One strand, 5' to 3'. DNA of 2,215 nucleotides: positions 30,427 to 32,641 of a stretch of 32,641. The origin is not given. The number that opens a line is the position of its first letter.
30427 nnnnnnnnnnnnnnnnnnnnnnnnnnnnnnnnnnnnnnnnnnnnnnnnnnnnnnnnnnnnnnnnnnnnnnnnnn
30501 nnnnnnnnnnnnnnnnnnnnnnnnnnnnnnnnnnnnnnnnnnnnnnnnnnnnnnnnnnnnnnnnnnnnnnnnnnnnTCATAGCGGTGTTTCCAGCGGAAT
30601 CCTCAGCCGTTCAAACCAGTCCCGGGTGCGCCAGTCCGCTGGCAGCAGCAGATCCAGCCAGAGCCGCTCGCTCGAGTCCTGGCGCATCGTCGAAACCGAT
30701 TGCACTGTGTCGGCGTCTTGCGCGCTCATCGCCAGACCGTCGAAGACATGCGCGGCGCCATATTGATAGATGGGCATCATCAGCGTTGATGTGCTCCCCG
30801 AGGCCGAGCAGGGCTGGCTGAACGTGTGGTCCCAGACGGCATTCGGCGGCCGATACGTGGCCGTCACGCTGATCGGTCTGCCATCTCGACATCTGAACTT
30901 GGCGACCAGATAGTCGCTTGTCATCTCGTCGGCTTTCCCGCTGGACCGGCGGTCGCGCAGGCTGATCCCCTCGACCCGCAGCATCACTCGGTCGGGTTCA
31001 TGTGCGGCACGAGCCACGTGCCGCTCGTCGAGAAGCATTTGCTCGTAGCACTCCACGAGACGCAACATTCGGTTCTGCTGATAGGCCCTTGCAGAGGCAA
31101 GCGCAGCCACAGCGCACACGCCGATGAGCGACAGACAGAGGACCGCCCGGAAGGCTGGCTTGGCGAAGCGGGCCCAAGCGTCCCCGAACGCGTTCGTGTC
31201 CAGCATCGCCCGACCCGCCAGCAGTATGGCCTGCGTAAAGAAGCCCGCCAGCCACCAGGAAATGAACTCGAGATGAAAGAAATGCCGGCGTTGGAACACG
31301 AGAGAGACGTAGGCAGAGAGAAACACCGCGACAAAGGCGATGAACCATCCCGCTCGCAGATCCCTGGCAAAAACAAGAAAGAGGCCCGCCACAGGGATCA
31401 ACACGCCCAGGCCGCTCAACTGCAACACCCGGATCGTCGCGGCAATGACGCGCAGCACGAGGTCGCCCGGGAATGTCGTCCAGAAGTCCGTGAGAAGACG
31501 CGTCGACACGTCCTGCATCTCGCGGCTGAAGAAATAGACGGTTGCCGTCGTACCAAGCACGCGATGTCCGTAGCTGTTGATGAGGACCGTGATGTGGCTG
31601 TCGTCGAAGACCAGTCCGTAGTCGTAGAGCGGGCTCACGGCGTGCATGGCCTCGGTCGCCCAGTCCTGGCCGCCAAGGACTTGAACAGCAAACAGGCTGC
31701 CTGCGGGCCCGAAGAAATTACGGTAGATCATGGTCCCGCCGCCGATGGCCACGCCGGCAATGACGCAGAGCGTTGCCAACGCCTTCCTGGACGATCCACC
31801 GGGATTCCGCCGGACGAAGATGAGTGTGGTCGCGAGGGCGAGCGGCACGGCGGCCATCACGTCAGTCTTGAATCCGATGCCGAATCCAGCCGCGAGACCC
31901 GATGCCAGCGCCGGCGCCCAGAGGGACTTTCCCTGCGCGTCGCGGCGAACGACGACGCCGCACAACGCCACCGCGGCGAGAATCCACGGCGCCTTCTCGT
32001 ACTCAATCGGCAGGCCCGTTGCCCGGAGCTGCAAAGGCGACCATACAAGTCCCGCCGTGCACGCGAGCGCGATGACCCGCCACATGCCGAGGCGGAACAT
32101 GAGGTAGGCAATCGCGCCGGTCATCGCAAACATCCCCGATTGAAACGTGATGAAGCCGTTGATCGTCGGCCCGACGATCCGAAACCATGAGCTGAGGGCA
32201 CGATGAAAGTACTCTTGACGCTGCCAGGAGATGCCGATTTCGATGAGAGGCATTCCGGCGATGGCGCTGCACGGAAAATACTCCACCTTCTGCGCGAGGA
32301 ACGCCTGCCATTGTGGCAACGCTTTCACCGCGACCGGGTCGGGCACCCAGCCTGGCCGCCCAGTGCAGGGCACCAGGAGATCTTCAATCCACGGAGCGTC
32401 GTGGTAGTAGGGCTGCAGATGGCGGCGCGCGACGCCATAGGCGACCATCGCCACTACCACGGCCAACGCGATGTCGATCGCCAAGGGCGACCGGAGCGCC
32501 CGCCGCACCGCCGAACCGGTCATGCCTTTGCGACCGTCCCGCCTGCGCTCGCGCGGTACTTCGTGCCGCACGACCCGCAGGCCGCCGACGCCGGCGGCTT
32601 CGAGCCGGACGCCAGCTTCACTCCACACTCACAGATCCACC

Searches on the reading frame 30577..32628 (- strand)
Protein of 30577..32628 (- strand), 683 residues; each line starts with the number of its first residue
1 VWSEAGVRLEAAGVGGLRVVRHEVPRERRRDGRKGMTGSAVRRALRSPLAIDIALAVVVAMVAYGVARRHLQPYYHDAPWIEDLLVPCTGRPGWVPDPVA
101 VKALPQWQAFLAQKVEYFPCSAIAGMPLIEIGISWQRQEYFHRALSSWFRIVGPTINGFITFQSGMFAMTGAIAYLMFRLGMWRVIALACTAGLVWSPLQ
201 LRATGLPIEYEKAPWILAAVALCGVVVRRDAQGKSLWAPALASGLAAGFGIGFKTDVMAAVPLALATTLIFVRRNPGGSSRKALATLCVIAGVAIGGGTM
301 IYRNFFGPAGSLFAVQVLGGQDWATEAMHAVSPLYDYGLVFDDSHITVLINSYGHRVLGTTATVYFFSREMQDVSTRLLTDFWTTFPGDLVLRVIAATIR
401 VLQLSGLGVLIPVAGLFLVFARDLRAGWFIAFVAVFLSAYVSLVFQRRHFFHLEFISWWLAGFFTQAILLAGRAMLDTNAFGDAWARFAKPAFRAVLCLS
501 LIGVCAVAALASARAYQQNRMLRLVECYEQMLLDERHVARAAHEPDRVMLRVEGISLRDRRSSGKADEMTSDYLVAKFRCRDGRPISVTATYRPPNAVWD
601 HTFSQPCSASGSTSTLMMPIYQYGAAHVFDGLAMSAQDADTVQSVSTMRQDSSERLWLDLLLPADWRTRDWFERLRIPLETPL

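Call 5: search_protein_families(library=pfam, proteins=[window:30577-32628:-], max_evalue=0.01)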
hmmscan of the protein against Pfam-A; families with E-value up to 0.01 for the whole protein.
window:30577-32628:- (683 aa): 0 families

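Call 39: search_protein_families(library=ncbifam, proteins=[window:30577-32523:-], max_evalue=0.1)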
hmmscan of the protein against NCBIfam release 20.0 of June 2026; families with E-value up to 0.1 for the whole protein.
window:30577-32523:- (648 aa): 1 family
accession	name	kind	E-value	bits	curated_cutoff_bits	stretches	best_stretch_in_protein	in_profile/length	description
NF042954.1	Upx_antiphage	equivalog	0.023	11.8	1900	1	405-486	99-174/1240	anti-phage protein Upx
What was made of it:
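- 30577..32523 (-): 648-aa polytopic membrane protein (p648 family), probably a GT-C-type glycosyltransferase. It is a frequent neighbour of long Wzt genes. No Pfam or NCBIfam hit for the window's copy (calls 5, 39).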

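Call 69: search_protein_families(library=pfam, alignment_id=A6, max_evalue=1)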
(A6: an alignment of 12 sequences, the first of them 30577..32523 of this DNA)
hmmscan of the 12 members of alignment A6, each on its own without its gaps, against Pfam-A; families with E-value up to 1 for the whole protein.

A. member 1, window:30577-32523:- (648 aa): 1 family
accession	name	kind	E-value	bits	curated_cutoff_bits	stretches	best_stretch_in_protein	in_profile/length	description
PF11118.13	DUF2627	-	0.75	10.8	22.4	1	95-140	17-62/76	Protein of unknown function (DUF2627)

B. families by the number of members that match (of 12 scanned): 9 families
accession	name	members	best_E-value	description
PF13231.12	PMT_2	3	0.00069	Dolichyl-phosphate-mannose-protein mannosyltransferase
PF02238.20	COX7a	1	0.00043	Cytochrome c oxidase subunit VII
PF11028.14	TMEM260-like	1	0.018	Protein O-mannosyl-transferase TMEM260-like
PF04906.18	Tweety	1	0.035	Tweety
PF18537.6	CODH_A_N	1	0.25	Carbon monoxide dehydrogenase subunit alpha N-terminal domain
PF14296.11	O-ag_pol_Wzy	1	0.31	O-antigen polysaccharide polymerase Wzy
PF20547.3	DUF6761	1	0.31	Family of unknown function (DUF6761)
PF17469.8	GP68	1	0.34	Gp68-like predicted RNA polymerase component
PF11118.13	DUF2627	1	0.75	Protein of unknown function (DUF2627)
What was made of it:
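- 30577..32523 (-): Three of 12 members hit PMT_2 weakly (best 7e-4) and one hits TMEM260-like (call 69).
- The p648 family gives weak GT-C hits (PMT_2, TMEM260) (call 69).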
